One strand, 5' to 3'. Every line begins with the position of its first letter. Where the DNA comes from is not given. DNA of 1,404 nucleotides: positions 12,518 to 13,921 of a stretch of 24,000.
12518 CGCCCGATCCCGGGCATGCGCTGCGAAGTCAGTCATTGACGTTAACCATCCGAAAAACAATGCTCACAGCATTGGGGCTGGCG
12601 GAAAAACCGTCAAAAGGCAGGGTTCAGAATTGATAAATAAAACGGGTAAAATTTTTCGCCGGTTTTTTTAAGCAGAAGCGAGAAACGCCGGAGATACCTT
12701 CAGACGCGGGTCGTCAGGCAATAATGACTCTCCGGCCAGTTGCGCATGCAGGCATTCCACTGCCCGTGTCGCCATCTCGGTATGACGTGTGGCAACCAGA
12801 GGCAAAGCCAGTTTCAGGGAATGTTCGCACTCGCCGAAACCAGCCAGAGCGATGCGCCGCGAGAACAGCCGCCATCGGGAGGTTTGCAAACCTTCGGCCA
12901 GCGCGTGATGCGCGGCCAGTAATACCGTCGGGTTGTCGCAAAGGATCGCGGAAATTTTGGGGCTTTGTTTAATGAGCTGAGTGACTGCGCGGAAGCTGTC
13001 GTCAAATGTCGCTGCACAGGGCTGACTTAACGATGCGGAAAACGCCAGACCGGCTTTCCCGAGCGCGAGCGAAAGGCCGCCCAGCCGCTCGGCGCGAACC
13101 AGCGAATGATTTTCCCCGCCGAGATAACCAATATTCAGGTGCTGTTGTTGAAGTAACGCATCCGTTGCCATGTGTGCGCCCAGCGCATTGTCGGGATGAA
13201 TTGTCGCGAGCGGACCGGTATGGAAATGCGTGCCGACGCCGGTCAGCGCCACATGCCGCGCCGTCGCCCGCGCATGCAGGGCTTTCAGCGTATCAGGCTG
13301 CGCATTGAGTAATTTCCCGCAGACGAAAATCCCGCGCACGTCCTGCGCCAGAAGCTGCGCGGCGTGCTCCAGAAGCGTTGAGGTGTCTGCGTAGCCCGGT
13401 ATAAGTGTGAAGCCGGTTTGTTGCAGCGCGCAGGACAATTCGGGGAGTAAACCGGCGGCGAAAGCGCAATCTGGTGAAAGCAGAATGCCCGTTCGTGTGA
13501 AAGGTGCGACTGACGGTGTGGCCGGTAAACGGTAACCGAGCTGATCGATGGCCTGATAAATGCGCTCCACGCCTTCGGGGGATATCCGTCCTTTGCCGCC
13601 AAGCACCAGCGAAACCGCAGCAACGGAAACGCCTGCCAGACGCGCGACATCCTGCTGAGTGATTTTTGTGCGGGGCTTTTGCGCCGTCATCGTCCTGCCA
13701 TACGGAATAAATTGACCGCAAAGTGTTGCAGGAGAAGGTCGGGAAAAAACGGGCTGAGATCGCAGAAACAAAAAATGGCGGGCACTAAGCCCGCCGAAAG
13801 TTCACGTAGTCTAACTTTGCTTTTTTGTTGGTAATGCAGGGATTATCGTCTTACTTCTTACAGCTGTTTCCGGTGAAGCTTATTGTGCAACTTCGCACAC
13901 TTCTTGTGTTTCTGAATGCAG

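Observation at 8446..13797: Orphan Fru-family PTS EIIB/EIIC bracketed by two cytoplasmic metallopeptidases (M20 + M24) under a LacI-type regulator, inserted between argH and oxyR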

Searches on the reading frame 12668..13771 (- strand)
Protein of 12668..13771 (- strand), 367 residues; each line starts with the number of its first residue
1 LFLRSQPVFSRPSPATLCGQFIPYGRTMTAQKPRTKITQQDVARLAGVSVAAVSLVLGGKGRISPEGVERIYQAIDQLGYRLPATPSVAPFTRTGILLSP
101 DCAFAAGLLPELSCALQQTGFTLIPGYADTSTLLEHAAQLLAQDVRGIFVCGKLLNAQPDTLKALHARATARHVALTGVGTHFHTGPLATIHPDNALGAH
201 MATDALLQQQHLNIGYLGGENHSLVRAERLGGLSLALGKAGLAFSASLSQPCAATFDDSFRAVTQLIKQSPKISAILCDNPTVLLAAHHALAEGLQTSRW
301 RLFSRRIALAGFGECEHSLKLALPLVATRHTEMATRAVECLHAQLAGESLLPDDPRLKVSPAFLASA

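Call 3: search_protein_families(library=pfam, proteins=[window:12668-13771:-])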
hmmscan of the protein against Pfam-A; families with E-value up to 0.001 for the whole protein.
window:12668-13771:- (367 aa): 4 families
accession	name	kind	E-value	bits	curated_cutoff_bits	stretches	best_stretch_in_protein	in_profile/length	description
PF00356.27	LacI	-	8.1e-13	48.4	27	1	40-81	3-44/46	Bacterial regulatory proteins, lacI family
PF00532.27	Peripla_BP_1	-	1.1e-11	45.2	22.2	1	115-296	26-208/281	Periplasmic binding proteins and sugar binding domain of LacI family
PF13377.12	Peripla_BP_3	-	2.4e-05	24.9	26.5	1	204-349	2-149/167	Periplasmic binding protein-like domain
PF13560.12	HTH_31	-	0.00015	22.5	27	1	25-74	3-53/64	Helix-turn-helix domain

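Call 4: search_protein_families(library=ncbifam, proteins=[window:12668-13771:-])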
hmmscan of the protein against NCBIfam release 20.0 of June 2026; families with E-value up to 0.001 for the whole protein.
window:12668-13771:- (367 aa): 17 families
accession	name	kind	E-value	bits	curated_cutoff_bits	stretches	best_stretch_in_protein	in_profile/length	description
NF007449.0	PRK10014.1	subfamily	6.5e-48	163.5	310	1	35-348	5-325/342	Mal regulon transcriptional regulator MalI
NF007706.0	PRK10401.1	equivalog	6.4e-16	58.6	555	2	37-84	2-49/346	HTH-type transcriptional regulator GalS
NF007743.0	PRK10423.1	equivalog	8.4e-15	54.7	531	1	38-343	3-306/330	ribose operon transcriptional repressor RbsR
NF052440.1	TransRegGNTRPSEAE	equivalog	1.5e-14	53.9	400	1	35-349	4-315/333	HTH-type transcriptional regulator GntR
TIGR01481.1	ccpA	equivalog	3.9e-14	52.8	442.35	1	36-286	2-251/330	catabolite control protein A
NF007075.0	PRK09526.1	subfamily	6e-14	51.7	340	2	137-327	113-290/358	LacI family DNA-binding transcriptional regulator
NF008269.0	PRK11041.1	equivalog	1.2e-13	50.8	436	1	28-297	1-271/342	DNA-binding transcriptional regulator CytR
NF008002.0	PRK10727.1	equivalog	2.8e-13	49.7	557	1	38-339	3-301/341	HTH-type transcriptional regulator GalR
NF007979.0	PRK10703.1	equivalog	8.8e-13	48.1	501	1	38-293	3-260/341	HTH-type transcriptional repressor PurR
TIGR02417.1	fruct_sucro_rep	subfamily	1.5e-11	44.1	389.55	1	40-353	3-315/327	D-fructose-responsive transcription factor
NF008452.0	PRK11303.1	equivalog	2e-11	43.7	385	1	39-343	3-306/332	catabolite repressor/activator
NF047341.1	lactose_RbsR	equivalog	6.2e-11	42.2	382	1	36-344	2-305/331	ribose utilization transcriptional repressor RbsR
NF047913.1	TransRegIdnR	equivalog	4.6e-10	39.3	500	1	35-348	4-312/331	DNA-binding transcriptional regulator IdnR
NF051853.1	TransRegUriRCory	equivalog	9.7e-10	38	550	1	38-236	2-200/327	transcriptional regulator UriR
TIGR02405.1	trehalos_R_Ecol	equivalog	3.1e-07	30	357.35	1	36-80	1-45/311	trehalose operon repressor TreR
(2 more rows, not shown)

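Call 49: find_homologous_proteins(query=window:12668-13690:-)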
Query window:12668-13690:- (340 aa): 38 proteins with E <= 0.001 among 8000 candidates.
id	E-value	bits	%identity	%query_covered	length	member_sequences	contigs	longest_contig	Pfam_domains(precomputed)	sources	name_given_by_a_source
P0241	1.1e-208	710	96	100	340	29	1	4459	PF13377.13,PF00532.28,PF00356.28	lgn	-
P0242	1.3e-156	539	74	99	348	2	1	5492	PF13377.13,PF00532.28,PF00356.28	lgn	-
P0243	2.9e-154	531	73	97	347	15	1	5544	PF00532.28,PF00356.28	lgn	-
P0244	5.8e-141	488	69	99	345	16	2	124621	PF00532.28,PF00356.28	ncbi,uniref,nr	ncbi:LacI family DNA-binding transcriptional regulator [Rahnella victoriana]|uniref:LacI family DNA-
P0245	7.3e-141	487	69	99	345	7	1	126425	PF00532.28,PF00356.28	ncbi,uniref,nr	ncbi:LacI family DNA-binding transcriptional regulator [Rahnella ecdela]|uniref:LacI family DNA-bind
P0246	1.2e-138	480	69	99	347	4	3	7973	PF00532.28,PF00356.28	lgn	-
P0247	6.6e-138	477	68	99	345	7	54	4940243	PF00532.28,PF00356.28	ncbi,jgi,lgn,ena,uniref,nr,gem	ncbi:LacI family DNA-binding transcriptional regulator [Rahnella bonaserana]|jgi:LacI family transcr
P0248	9.4e-138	477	67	99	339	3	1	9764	PF00532.28,PF00356.28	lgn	-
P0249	3.3e-134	465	66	99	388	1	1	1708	PF00532.28,PF00356.28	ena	-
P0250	5.0e-129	448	94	67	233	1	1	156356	PF00356.28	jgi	jgi:LacI family transcriptional regulator of maltose regulon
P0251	2.8e-97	344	55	99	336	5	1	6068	PF13377.13,PF00532.28,PF00356.28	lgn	-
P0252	1.1e-96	342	55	100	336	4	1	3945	PF00532.28,PF00356.28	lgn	-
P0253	2.7e-95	337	55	99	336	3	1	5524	PF13377.13,PF00532.28,PF00356.28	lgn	-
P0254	2.1e-92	328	53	98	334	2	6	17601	PF13377.13,PF00532.28,PF00356.28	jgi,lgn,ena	-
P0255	4.5e-89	317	54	98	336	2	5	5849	PF13377.13,PF00532.28,PF00356.28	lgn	-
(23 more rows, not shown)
